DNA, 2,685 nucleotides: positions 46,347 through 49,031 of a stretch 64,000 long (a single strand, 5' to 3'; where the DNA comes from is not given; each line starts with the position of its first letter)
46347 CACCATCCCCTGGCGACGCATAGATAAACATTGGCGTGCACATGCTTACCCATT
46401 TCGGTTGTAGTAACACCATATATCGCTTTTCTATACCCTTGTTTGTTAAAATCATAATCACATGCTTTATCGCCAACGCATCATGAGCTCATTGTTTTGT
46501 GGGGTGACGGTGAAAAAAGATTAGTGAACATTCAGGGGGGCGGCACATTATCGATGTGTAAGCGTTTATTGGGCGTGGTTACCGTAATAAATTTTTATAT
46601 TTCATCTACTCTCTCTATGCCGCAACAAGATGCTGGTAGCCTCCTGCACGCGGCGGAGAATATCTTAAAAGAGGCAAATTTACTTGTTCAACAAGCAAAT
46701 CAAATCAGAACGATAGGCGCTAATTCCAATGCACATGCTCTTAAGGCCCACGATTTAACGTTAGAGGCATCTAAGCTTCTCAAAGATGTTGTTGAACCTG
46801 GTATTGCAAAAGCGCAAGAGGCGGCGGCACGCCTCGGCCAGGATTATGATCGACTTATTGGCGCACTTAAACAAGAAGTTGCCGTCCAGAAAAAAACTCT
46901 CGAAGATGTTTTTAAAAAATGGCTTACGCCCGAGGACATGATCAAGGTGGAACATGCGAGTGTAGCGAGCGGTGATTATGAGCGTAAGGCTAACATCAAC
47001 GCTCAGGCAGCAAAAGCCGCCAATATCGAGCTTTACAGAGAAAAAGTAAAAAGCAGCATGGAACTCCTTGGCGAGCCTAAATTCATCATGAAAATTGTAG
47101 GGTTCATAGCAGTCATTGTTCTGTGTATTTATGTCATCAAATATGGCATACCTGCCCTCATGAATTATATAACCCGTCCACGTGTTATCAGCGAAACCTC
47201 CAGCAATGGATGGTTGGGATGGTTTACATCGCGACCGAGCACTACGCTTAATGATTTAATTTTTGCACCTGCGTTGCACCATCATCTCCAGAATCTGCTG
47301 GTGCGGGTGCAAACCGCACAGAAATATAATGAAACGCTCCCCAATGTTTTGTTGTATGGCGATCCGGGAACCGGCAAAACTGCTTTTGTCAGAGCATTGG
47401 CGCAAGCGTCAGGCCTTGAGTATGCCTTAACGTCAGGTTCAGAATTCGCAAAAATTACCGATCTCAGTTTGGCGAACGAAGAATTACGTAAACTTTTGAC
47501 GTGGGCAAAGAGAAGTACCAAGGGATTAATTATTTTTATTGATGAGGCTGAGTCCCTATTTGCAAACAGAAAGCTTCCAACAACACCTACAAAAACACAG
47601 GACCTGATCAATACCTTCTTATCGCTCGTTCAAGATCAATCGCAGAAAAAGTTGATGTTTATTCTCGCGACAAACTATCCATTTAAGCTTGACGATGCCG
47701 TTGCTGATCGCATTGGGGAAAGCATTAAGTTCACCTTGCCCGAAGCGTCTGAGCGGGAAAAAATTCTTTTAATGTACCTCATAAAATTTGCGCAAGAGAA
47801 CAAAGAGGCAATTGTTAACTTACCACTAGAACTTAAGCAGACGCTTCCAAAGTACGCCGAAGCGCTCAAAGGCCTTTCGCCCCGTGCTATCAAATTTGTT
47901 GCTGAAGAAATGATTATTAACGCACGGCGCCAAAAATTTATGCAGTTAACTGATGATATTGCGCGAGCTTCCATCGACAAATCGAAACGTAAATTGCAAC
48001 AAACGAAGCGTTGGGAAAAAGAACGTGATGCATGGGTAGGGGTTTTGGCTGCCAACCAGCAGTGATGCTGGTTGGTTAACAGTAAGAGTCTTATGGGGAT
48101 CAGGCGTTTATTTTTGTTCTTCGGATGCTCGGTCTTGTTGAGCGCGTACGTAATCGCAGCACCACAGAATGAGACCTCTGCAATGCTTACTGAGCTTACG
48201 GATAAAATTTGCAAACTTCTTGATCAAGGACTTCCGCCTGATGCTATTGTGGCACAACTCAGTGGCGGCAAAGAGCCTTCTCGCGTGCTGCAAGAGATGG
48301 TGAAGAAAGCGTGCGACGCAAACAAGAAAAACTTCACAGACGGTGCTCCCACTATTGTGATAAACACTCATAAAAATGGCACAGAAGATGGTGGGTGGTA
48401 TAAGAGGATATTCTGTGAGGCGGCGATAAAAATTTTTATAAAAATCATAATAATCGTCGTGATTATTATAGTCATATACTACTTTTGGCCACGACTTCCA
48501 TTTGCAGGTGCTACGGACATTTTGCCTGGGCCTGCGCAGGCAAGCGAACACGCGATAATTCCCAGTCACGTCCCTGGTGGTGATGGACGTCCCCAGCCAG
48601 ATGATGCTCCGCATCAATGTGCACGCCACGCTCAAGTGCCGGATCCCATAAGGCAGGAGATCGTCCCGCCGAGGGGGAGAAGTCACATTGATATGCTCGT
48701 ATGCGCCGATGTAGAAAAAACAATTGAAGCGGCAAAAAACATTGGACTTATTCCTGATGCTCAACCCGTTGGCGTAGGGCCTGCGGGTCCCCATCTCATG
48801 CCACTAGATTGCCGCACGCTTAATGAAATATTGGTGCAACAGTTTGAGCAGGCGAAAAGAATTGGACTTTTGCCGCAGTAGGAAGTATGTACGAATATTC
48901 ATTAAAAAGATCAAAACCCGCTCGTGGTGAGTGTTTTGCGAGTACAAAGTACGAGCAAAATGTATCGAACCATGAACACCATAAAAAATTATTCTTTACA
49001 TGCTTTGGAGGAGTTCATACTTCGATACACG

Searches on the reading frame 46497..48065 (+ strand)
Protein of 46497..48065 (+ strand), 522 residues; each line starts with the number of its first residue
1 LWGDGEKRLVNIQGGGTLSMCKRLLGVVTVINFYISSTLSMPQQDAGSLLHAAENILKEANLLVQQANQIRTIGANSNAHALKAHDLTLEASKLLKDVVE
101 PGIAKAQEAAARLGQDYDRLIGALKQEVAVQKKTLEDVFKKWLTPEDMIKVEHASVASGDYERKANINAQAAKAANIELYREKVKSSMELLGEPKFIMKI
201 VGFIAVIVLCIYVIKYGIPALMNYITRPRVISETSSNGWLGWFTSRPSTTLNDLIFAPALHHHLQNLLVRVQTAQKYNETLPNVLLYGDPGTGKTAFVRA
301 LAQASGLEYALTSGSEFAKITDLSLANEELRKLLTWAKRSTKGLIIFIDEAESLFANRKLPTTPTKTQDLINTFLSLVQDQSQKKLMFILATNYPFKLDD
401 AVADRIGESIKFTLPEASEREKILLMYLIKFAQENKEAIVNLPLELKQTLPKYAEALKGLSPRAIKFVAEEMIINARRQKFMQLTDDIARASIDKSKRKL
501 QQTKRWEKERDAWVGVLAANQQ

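Call 14: search_protein_families(library=pfam, proteins=[window:46497-48065:+], max_evalue=0.01)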
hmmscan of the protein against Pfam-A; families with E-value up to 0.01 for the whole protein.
window:46497-48065:+ (522 aa): 10 families
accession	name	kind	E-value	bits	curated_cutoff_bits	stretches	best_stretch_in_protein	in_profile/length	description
PF00004.35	AAA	-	6.5e-25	88.5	21.2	1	284-413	1-130/131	ATPase family associated with various cellular activities (AAA)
PF13191.12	AAA_16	-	9.4e-09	36.4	32.6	1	270-305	18-48/167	AAA ATPase domain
PF05496.18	RuvB_N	-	5.7e-08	33.1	27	1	264-330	16-82/159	Holliday junction DNA helicase RuvB P-loop domain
PF13401.12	AAA_22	-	4.8e-06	27.3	27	1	284-391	8-121/130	AAA domain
PF07728.20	AAA_5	-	2.4e-05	24.8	22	1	283-352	1-76/139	AAA domain (dynein-related subfamily)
PF05673.19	DUF815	-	0.00016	21.3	23.8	1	282-349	54-114/249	Protein of unknown function (DUF815)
PF02367.23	TsaE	-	0.00021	21.7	26.6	1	277-313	23-53/128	Threonylcarbamoyl adenosine biosynthesis protein TsaE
PF20720.3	nSTAND3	-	0.00047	20.3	27.2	1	273-392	9-110/155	Novel STAND NTPase 3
PF01637.24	ATPase_2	-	0.00069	19.9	33.2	0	320-389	90-151/225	ATPase domain predominantly from Archaea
PF05707.18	Zot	-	0.0022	17.9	20.3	1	319-377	56-114/197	Zonular occludens toxin (Zot)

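Call 74: search_solved_structures(query=window:46497-48065:+, max_evalue=1e-10)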
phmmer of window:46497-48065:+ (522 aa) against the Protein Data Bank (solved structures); distinct sequences matched with E-value up to 1e-10: 82 (the best 60 are shown).
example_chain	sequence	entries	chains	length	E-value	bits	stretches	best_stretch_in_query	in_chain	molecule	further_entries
6chs_H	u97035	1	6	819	9e-23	84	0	283-427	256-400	Putative cell division control protein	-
6oaa_B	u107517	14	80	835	1.4e-21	80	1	283-427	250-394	Cell division control protein 48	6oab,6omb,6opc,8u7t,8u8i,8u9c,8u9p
8dar_A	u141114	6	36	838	1.4e-21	80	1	283-427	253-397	Cell division control protein 48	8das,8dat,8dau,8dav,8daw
7wub_C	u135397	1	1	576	1.7e-21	79.8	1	283-428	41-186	Transitional endoplasmic reticulum ATPase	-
7wub_D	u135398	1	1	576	1.8e-21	79.7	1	283-428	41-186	Transitional endoplasmic reticulum ATPase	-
6mck_A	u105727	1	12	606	2.2e-21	79.5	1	283-428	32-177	Transitional endoplasmic reticulum ATPase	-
6oa9_A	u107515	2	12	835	3.7e-21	78.7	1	283-427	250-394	Cell division control protein 48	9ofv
7rlh_A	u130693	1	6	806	4.8e-21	78.3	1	283-428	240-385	Transitional endoplasmic reticulum ATPase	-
7rlj_A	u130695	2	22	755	4.8e-21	78.3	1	283-428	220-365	Transitional endoplasmic reticulum ATPase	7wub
8yka_A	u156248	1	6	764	5e-21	78.3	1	283-428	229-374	Transitional endoplasmic reticulum ATPase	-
7rlg_A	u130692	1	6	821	5.1e-21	78.2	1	283-428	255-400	Transitional endoplasmic reticulum ATPase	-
7y4w_A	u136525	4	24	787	5.5e-21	78.1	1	283-428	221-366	Transitional endoplasmic reticulum ATPase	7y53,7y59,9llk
7bp8_A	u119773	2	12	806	6e-21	78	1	283-428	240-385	Transitional endoplasmic reticulum ATPase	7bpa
7bp9_A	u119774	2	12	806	6e-21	78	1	283-428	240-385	Transitional endoplasmic reticulum ATPase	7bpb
10qq_A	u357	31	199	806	6e-21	78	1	283-428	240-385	Transitional endoplasmic reticulum ATPase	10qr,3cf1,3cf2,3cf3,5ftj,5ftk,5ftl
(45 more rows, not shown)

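Call 75: search_protein_families(library=ncbifam, proteins=[window:46497-48065:+], max_evalue=0.001)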
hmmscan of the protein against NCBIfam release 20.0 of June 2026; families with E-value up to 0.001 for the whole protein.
window:46497-48065:+ (522 aa): 17 families
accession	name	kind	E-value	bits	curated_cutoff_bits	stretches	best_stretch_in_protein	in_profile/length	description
TIGR01241.2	FtsH_fam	equivalog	2.2e-14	53.2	600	1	137-433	50-350/598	ATP-dependent zinc metalloprotease FtsH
NF003069.1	PRK03992.1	subfamily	3.5e-13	49.5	500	1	283-497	167-373/379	proteasome-activating nucleotidase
NF041006.2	cell_div_CdvC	equivalog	5.8e-13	48.5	650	1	279-435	131-293/370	cell division protein CdvC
TIGR01242.2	TIGR01242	subfamily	1.3e-12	47.4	500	1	284-499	151-358/362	proteasome-activating nucleotidase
NF042959.1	IteA_antiphage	equivalog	1.4e-12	47.4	510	1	245-437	85-277/367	anti-phage ATPase IteA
TIGR01243.1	CDC48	subfamily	1.4e-11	43.5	802.65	1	284-427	490-634/733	CDC48 family AAA ATPase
NF008004.0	PRK10733.1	equivalog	2.3e-09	35.8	1008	1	273-429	176-336/644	ATP-dependent zinc metalloprotease FtsH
NF003229.0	PRK04195.1-5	equivalog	3.3e-09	35.9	280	1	251-356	16-117/413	replication factor C large subunit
NF047747.1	PrtsmActNtasePan2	equivalog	5.9e-09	35.7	700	1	283-434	187-341/397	proteasome-activating nucleotidase Pan2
NF000868.0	PRK00080.1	equivalog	7.4e-09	34.9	282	1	264-326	34-96/330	Holliday junction branch migration DNA helicase RuvB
NF003226.0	PRK04195.1-1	equivalog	1.5e-08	34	588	1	274-358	33-115/405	replication factor C large subunit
TIGR00635.1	ruvB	equivalog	3.8e-08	32.7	299.05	1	265-328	14-77/305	Holliday junction branch migration DNA helicase RuvB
NF047748.1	PrtsmActNtasePan1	equivalog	7e-08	31.9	750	1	283-480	184-376/405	proteasome-activating nucleotidase Pan1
NF041552.1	TF_PrdR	equivalog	0.00017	20.1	795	0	267-307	276-316/577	sigma-54 dependent transcriptional regulator PrdR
TIGR00150.1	T6A_YjeE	equivalog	0.00021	21.1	60.1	0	283-313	24-54/135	tRNA (adenosine(37)-N6)-threonylcarbamoyltransferase complex ATPase subunit type 1 TsaE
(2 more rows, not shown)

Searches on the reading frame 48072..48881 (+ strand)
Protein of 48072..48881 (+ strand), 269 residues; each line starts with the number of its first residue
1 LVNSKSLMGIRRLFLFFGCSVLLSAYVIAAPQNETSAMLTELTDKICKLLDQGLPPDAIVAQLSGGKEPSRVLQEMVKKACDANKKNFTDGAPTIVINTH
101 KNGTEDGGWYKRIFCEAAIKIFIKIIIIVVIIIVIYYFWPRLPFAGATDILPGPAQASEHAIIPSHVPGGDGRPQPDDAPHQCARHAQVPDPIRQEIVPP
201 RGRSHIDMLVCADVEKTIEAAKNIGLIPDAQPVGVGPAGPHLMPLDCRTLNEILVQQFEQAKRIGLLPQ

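Call 14: search_protein_families(library=pfam, proteins=[window:48072-48881:+], max_evalue=0.01)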
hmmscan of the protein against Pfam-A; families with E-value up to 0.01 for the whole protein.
window:48072-48881:+ (269 aa): 0 families

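Call 75: search_protein_families(library=ncbifam, proteins=[window:48072-48881:+], max_evalue=0.001)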
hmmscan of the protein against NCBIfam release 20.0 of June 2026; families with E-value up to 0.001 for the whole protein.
window:48072-48881:+ (269 aa): 0 families

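Call 87: search_protein_families(library=pfam, proteins=[window:48072-48878:+], max_evalue=10)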
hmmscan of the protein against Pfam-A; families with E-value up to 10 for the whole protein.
window:48072-48878:+ (269 aa): 2 families
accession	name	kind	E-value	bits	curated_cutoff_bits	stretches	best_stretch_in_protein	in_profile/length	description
PF06024.17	Orf78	-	0.068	13.9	29.4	1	111-138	57-84/101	Orf78 (ac78)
PF02009.21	RIFIN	-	0.29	11.4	32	1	73-137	241-305/327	Rifin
